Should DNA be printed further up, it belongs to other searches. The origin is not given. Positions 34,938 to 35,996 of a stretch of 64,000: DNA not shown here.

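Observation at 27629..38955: Four-component type III-like restriction operon: SNF2 helicase, DUF4391, Mod, Res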

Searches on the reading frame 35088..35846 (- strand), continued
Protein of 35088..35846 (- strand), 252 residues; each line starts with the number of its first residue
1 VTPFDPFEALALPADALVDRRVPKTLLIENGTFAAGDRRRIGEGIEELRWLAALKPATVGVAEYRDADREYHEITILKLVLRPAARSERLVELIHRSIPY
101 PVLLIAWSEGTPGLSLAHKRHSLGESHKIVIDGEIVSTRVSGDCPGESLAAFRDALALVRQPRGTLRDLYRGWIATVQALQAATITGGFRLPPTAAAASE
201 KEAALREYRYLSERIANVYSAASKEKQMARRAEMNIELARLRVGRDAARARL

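Call 34: get_annotated_region(hit=H5, flank=9000)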
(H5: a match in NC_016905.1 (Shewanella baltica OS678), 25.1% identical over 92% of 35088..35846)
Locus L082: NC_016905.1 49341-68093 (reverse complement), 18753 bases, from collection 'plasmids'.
description: Shewanella baltica OS678 plasmid pSBAL67801, complete sequence
organism: Shewanella baltica OS678 (NCBI taxid 693973)
taxonomy: Bacteria; Pseudomonadota; Gammaproteobacteria; Alteromonadales; Shewanellaceae; Shewanella; Shewanella baltica; Shewanella baltica OS678
host: -; source: -; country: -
typing (MOB-suite, as given by PLSDB): conjugative; replicon rep_cluster_559; relaxase MOBF; mating-pair formation MPF_F
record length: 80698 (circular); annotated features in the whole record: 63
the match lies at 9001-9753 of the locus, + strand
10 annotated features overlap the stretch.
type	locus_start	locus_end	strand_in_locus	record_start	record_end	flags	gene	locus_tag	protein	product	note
CDS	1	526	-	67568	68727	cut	-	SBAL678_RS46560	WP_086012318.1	IS3-like element ISSba3 family transposase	-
CDS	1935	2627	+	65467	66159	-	-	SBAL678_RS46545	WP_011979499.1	IS6-like element ISSba18 family transposase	-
CDS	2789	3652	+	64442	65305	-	-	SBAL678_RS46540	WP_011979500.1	delta-class carbonic anhydrase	-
CDS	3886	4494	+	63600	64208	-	-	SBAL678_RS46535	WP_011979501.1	recombinase family protein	-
CDS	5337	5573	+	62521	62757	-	-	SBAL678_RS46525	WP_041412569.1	hypothetical protein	-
CDS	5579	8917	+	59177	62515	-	-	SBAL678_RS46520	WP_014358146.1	helicase-related protein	-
CDS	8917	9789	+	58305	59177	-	-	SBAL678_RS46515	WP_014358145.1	DUF4391 domain-containing protein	-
CDS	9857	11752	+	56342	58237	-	-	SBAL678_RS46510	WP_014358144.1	site-specific DNA-methyltransferase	GO:0006306 - DNA methylation [Evidence IEA]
CDS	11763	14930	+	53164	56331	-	-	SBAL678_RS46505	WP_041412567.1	DEAD/DEAH box helicase family protein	-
CDS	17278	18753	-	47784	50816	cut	-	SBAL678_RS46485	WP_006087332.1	Tn3 family transposase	-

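Call 35: get_annotated_region(hit=H13, flank=9000)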
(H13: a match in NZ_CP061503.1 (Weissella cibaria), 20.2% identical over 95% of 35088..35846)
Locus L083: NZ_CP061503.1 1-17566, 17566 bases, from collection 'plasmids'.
description: Weissella cibaria strain NH9449 plasmid pNH9449-1, complete sequence
organism: Weissella cibaria (NCBI taxid 137591)
taxonomy: Bacteria; Bacillota; Bacilli; Lactobacillales; Lactobacillaceae; Weissella; Weissella cibaria
host: -; source: whole organism,traditional Thai fermented pork (Nham); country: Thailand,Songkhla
typing (MOB-suite, as given by PLSDB): conjugative; relaxase MOBQ; mating-pair formation MPF_T
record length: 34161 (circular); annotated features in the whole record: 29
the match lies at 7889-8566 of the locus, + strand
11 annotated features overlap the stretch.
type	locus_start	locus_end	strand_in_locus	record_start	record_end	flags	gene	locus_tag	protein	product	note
CDS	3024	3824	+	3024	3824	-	-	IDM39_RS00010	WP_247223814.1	ParA family protein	-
CDS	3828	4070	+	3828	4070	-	-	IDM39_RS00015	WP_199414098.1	hypothetical protein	-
CDS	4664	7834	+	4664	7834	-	-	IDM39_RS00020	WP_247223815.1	helicase-related protein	-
CDS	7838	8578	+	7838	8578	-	-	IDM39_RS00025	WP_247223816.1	DUF4391 domain-containing protein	-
CDS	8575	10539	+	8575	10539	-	-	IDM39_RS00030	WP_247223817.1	site-specific DNA-methyltransferase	GO:0006306 - DNA methylation [Evidence IEA]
CDS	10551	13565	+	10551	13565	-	-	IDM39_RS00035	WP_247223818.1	DEAD/DEAH box helicase family protein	-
CDS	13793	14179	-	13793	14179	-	-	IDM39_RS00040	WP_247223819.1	hypothetical protein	-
CDS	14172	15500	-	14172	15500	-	-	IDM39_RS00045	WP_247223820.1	Y-family DNA polymerase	-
CDS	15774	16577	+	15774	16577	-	-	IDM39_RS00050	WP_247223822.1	hypothetical protein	-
CDS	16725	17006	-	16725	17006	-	-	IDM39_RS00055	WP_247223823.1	hypothetical protein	-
CDS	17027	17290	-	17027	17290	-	-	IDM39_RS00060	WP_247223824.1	hypothetical protein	-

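Call 48: get_annotated_region(hit=H3, flank=9000)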
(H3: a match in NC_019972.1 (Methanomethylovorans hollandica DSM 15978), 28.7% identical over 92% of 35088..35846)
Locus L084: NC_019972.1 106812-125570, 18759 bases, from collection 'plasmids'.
description: Methanomethylovorans hollandica DSM 15978 plasmid pMETHO01, complete sequence
organism: Methanomethylovorans hollandica DSM 15978 (NCBI taxid 867904)
taxonomy: Archaea; Euryarchaeota; Methanomicrobia; Methanosarcinales; Methanosarcinaceae; Methanomethylovorans; Methanomethylovorans hollandica; Methanomethylovorans hollandica DSM 15978
host: -; source: -; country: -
typing (MOB-suite, as given by PLSDB): non-mobilizable; replicon rep_cluster_57
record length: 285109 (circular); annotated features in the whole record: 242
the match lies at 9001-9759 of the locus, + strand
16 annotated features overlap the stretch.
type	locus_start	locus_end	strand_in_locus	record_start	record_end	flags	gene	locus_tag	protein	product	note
CDS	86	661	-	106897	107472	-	-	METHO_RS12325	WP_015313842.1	hypothetical protein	-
CDS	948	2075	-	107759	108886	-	-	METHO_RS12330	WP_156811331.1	ISH3 family transposase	-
CDS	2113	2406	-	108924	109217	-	-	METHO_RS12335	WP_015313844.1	hypothetical protein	-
CDS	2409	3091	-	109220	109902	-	-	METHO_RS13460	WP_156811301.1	IS1 family transposase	-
CDS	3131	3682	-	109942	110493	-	-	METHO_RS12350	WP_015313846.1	hypothetical protein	-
CDS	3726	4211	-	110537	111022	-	-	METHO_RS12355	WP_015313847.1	hypothetical protein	-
CDS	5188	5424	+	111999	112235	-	-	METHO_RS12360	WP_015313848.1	hypothetical protein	-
CDS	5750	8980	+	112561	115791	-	-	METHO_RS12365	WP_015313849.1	helicase-related protein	-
CDS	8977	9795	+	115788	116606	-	-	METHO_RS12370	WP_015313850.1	DUF4391 domain-containing protein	-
CDS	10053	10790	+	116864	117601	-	-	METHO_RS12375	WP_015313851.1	hypothetical protein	-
CDS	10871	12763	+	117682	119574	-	-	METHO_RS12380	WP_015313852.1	site-specific DNA-methyltransferase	GO:0006306 - DNA methylation [Evidence IEA]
CDS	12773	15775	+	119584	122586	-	-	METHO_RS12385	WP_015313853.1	DEAD/DEAH box helicase family protein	-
CDS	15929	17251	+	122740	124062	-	-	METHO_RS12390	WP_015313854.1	restriction endonuclease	GO:0009307 - DNA restriction-modification system [Evidence IEA]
CDS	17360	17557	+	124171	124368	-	-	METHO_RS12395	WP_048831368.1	hypothetical protein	-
CDS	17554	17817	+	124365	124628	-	-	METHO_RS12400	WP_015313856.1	type II toxin-antitoxin system RelE/ParE family toxin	GO:0030541 - plasmid partitioning [Evidence IEA]; GO:0051290 - protein heterotetramerization [Evidence IEA]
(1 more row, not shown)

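Call 49: get_annotated_region(hit=H8, flank=9000)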
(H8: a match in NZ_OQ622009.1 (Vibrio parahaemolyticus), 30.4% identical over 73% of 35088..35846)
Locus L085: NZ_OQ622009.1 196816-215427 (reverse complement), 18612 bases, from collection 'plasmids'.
description: Vibrio parahaemolyticus strain Vb1182 plasmid pVb1182-tet, complete sequence
organism: Vibrio parahaemolyticus (NCBI taxid 670)
taxonomy: Bacteria; Pseudomonadota; Gammaproteobacteria; Vibrionales; Vibrionaceae; Vibrio; Vibrio parahaemolyticus
host: -; source: -; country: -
typing (MOB-suite, as given by PLSDB): non-mobilizable; replicon IncC
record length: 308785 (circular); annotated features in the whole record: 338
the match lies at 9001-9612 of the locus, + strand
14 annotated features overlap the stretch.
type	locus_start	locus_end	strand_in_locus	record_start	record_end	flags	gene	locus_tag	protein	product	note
CDS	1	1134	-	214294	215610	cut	-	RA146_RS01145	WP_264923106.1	EAL domain-containing protein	-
CDS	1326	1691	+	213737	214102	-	-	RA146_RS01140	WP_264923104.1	hypothetical protein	-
CDS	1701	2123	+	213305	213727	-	-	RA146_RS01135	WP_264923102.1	hypothetical protein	-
CDS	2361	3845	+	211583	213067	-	-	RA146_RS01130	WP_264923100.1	LA2681 family HEPN domain-containing protein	-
CDS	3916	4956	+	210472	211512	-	-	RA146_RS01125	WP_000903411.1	IS481-like element ISVvu4 family transposase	-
CDS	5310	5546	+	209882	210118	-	-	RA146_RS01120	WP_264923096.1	transcription factor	-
CDS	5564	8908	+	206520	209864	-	-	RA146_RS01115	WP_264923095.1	helicase-related protein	-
CDS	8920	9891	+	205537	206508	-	-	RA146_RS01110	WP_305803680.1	DUF4391 domain-containing protein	-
CDS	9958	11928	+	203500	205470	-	-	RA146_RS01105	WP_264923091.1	site-specific DNA-methyltransferase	GO:0006306 - DNA methylation [Evidence IEA]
CDS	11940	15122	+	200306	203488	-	-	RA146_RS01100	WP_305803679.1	DEAD/DEAH box helicase family protein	-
CDS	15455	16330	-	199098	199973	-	-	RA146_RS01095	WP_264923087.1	hypothetical protein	-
CDS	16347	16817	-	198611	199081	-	-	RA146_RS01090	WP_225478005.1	hypothetical protein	-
CDS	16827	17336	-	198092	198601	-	-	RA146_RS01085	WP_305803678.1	hypothetical protein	-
CDS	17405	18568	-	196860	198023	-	-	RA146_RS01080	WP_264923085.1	hypothetical protein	-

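Call 50: get_annotated_region(hit=H6, flank=9000)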
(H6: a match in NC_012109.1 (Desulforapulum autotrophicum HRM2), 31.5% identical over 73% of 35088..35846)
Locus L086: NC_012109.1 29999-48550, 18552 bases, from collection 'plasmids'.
description: Desulforapulum autotrophicum HRM2 plasmid pHRM2a, complete sequence
organism: Desulforapulum autotrophicum HRM2 (NCBI taxid 177437)
taxonomy: Bacteria; Thermodesulfobacteriota; Desulfobacteria; Desulfobacterales; Desulfobacteraceae; Desulforapulum; Desulforapulum autotrophicum; Desulforapulum autotrophicum HRM2
host: -; source: -; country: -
typing (MOB-suite, as given by PLSDB): mobilizable; replicon rep_cluster_1872; relaxase MOBQ
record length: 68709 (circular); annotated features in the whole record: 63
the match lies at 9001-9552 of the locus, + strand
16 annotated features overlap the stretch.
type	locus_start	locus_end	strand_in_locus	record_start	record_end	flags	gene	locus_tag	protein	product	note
CDS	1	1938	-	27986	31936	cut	-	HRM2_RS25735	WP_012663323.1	PAS domain S-box protein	-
CDS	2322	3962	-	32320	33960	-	-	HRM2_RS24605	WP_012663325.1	IS1634 family transposase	-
CDS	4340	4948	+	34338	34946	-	-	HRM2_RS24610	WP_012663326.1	master DNA invertase Mpi family serine-type recombinase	-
CDS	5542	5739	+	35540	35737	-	-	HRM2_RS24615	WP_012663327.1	helix-turn-helix domain-containing protein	-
CDS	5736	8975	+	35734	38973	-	-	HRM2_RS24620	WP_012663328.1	helicase-related protein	-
CDS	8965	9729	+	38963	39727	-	-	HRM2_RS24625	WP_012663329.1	DUF4391 domain-containing protein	-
CDS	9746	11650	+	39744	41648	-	-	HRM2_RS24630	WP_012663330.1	site-specific DNA-methyltransferase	GO:0006306 - DNA methylation [Evidence IEA]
CDS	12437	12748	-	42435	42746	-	-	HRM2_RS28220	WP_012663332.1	hypothetical protein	-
CDS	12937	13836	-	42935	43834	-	-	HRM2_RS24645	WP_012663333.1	MerR family transcriptional regulator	GO:0006355 - regulation of DNA-templated transcription [Evidence IEA]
CDS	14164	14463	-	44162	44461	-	-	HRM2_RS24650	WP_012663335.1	type II toxin-antitoxin system RelE/ParE family toxin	GO:0030541 - plasmid partitioning [Evidence IEA]; GO:0051290 - protein heterotetramerization [Evidence IEA]; GO:0009432 ...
CDS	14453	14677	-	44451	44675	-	-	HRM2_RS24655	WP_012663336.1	addiction module protein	-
CDS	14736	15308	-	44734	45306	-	-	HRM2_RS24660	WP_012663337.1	recombinase family protein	GO:0006310 - DNA recombination [Evidence IEA]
CDS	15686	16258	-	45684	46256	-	-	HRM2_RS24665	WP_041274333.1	hypothetical protein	-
CDS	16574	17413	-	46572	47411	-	-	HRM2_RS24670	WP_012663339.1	hypothetical protein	-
CDS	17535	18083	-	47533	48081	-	-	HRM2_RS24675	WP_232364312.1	DUF4357 domain-containing protein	-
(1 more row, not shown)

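Call 51: get_annotated_region(hit=H4, flank=9000)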
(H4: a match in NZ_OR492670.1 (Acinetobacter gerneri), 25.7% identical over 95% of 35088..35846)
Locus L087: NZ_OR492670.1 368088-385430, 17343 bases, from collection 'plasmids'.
description: Acinetobacter gerneri strain C-SY-46 plasmid pC-SY-46, complete sequence
organism: Acinetobacter gerneri (NCBI taxid 202952)
taxonomy: Bacteria; Pseudomonadota; Gammaproteobacteria; Moraxellales; Moraxellaceae; Acinetobacter; Acinetobacter gerneri
host: -; source: -; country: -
typing (MOB-suite, as given by PLSDB): mobilizable; relaxase MOBP,MOBP,MOBP
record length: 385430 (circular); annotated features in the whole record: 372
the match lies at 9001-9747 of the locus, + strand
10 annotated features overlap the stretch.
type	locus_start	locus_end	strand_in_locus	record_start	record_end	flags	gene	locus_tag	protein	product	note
CDS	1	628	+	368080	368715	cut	-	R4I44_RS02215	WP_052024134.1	TnsA endonuclease N-terminal domain-containing protein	-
CDS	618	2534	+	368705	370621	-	-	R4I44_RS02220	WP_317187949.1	Mu transposase C-terminal domain-containing protein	-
CDS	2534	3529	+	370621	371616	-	-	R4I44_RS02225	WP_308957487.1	TniB family NTP-binding protein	-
CDS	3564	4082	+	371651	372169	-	-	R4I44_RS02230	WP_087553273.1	hypothetical protein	-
CDS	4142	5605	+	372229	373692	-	-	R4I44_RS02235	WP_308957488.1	TniQ family protein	-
CDS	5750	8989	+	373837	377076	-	-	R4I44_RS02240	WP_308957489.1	helicase-related protein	-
CDS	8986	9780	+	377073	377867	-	-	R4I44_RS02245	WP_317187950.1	DUF4391 domain-containing protein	-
CDS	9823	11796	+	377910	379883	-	-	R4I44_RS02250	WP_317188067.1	site-specific DNA-methyltransferase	GO:0006306 - DNA methylation [Evidence IEA]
CDS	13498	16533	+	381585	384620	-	-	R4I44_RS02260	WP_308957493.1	DEAD/DEAH box helicase family protein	-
CDS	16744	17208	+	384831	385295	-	-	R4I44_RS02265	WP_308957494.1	3'-5' exoribonuclease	-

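Call 70: search_solved_structures(query=A5, max_evalue=10, show_alignments=2)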
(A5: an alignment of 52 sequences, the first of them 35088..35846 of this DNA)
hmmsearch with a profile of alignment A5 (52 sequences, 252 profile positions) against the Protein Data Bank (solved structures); distinct sequences matched with E-value up to 10: 9.
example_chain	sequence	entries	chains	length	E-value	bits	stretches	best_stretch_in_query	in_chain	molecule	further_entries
2a0i_A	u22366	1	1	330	0.038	16.6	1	34-69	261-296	TraI protein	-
1p4d_A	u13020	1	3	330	0.038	16.6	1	34-69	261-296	TraI protein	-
2q7t_A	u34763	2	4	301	0.044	16.4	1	34-68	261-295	Protein traI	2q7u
8afz_A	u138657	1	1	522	0.085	15.5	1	135-223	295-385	Sorting nexin-1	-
4fzs_A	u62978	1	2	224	0.1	15.3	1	149-223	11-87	Sorting nexin-1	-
8a1g_A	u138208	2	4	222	0.1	15.2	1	150-223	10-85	Sorting nexin-1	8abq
5n8o_A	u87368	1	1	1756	0.46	13.1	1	34-74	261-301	DNA helicase I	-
9f0z_H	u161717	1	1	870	0.67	12.6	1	34-69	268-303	Multifunctional conjugation protein TraI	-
2dq3_A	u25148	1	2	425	7.6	9.1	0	192-252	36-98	Seryl-tRNA synthetase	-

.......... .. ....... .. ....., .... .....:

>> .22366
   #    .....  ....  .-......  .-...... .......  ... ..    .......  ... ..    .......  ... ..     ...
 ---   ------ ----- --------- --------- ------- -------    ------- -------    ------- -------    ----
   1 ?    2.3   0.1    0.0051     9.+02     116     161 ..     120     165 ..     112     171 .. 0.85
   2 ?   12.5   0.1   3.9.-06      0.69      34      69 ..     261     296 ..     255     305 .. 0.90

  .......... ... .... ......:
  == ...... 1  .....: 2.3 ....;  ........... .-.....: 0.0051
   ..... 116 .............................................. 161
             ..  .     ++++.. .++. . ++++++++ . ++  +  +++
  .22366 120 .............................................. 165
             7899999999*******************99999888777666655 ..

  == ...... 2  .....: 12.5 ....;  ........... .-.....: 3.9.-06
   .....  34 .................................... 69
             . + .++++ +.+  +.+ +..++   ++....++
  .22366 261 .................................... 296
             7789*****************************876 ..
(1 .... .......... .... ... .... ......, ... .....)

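Call 72: fold_search(model_id=the predicted structure, library=viral)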
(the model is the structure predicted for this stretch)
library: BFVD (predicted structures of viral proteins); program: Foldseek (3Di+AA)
matches with E <= 10: 327; with E <= 0.001: 0
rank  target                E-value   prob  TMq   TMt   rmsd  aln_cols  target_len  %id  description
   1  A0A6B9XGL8            6.3e-02  0.20  0.14  0.24  14.7       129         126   12  Phage protein [Escherichia phage nomine]
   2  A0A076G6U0            1.3e-01  0.23  0.13  0.11   6.6        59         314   15  Exopolyphosphatase [Bacillus phage Bobb]
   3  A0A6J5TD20            1.3e-01  0.11  0.15  0.14  16.4       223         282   12  Uncharacterized protein [uncultured Caudovirales phage]
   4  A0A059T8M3            2.0e-01  0.30  0.16  0.16  15.4       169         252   11  Uncharacterized protein [Listeria phage LP-083-2]
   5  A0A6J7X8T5            2.4e-01  0.18  0.21  0.21  18.6       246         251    8  Uncharacterized protein [uncultured Caudovirales phage]
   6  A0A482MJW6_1          2.7e-01  0.44  0.22  0.08  18.7       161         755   15  Uncharacterized protein [Nodularia phage vB_NspS-kac68v162]
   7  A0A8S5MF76            2.8e-01  0.15  0.17  0.07   5.9        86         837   16  Tail protein [Siphoviridae sp. ctYh54]
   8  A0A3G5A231            2.8e-01  0.14  0.11  0.08   7.3        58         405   12  Disease resistance R13L4/SHOC-2-like LRR domain-containing protein [Harvfovirus sp.]
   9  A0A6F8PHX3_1          3.6e-01  0.14  0.14  0.05  11.2        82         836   16  (no name in the UniProt tables at hand)
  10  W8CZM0                4.2e-01  0.12  0.17  0.14  11.7       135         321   14  Phosphohydrolase [Erwinia phage PhiEaH1]
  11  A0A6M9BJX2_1          4.2e-01  0.11  0.20  0.05  19.3       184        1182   17  RNA-directed RNA polymerase [Kummerowia striata picorna-like virus]
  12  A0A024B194            5.4e-01  0.12  0.16  0.14  12.7       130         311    8  Exopolyphosphatase [Bacillus phage Hakuna]
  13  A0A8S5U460            5.7e-01  0.07  0.15  0.20  16.0       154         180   12  Uncharacterized protein [Siphoviridae sp. ct6GI21]
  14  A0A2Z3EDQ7            6.0e-01  0.25  0.14  0.33   3.9        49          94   22  (no name in the UniProt tables at hand)
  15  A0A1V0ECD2            6.0e-01  0.15  0.20  0.24  12.3       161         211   17  (no name in the UniProt tables at hand)
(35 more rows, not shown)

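Call 88: search_protein_families(library=pfam, proteins=[L085:5310-5546:+, L082:5337-5573:+, L024:13087-14201:+], max_evalue=0.01)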
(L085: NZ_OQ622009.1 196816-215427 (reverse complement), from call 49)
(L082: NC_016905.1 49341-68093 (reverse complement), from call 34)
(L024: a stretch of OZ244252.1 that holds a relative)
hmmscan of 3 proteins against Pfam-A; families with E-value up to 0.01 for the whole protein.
L085:5310-5546:+ (78 aa): 1 family
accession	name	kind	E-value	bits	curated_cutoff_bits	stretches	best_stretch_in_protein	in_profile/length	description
PF24718.1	HTH_73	-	1.1e-25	89.7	27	1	2-70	2-70/71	HTH-like domain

L082:5337-5573:+ (78 aa): 1 family
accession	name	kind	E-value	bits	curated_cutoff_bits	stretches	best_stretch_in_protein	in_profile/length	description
PF24718.1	HTH_73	-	2.8e-27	94.8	27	1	2-70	2-70/71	HTH-like domain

L024:13087-14201:+ (371 aa): 2 families
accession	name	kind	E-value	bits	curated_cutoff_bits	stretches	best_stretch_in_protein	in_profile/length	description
PF13749.12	HATPase_c_4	-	3.8e-21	75.3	26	1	170-254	2-87/89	Putative ATP-dependent DNA helicase recG C-terminal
PF21247.3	Fic-like_C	-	1.3e-07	31.8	27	1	292-350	5-63/64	Filamentation induced by cAMP protein Fic-like, C-terminal domain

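Call 108: search_dna_similar(query=window:35088-35846:-, collection=phages, mode=protein, max_rows=10, max_evalue=0.0001)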
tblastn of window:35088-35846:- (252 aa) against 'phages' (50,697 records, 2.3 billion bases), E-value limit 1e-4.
No match.

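Call 111: search_protein_families(library=pfam, proteins=[L083:4664-7834:+], max_evalue=0.01)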
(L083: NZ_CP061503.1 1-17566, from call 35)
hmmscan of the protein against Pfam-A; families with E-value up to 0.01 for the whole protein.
L083:4664-7834:+ (1056 aa): 5 families
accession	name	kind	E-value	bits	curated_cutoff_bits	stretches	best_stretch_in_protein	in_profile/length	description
PF00271.37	Helicase_C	-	1.3e-15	58.1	23.5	1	666-800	4-110/110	Helicase conserved C-terminal domain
PF00176.29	SNF2-rel_dom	-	6.6e-12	45.6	24.9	2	229-287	2-67/290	SNF2-related domain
PF04851.21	ResIII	-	1.6e-07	31.8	22.5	1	226-379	5-163/164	Type III restriction enzyme, res subunit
PF00270.35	DEAD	-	3.5e-05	24.1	26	0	327-379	112-161/167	DEAD/DEAH box helicase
PF20720.3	nSTAND3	-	0.0018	18.4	27.2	0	235-316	9-88/155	Novel STAND NTPase 3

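Call 116: find_related_loci(query=A5, collection=viral_contigs, flank=6000)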
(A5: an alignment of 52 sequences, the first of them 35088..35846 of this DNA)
Query A5 (252 aa) in viral_contigs; peptide patterns used: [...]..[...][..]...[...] (x = any residue, [..] = any of these).
34 stretches matched a pattern; 11 encode a relative of the query (tblastn E <= 1e-3); 11 distinct loci.
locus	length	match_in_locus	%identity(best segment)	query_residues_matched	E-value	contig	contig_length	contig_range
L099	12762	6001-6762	45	1-252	3e-61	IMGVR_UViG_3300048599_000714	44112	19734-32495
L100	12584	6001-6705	48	7-241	1e-60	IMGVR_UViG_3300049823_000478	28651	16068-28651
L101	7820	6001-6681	47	7-235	9e-60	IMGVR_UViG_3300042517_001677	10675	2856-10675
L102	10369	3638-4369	45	7-241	3e-58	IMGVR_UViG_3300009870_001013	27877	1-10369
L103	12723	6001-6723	30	10-252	3e-37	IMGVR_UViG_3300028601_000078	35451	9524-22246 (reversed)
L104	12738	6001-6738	30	5-252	2e-37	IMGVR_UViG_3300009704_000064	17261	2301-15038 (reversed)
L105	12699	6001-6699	32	8-242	4e-37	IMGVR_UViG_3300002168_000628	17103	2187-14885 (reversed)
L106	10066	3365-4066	32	7-242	3e-36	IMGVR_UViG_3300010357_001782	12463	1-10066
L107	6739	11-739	31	8-252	5e-36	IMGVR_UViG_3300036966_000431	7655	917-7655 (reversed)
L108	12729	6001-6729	31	8-252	7e-36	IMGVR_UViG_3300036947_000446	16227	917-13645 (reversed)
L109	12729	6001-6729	31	8-252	2e-35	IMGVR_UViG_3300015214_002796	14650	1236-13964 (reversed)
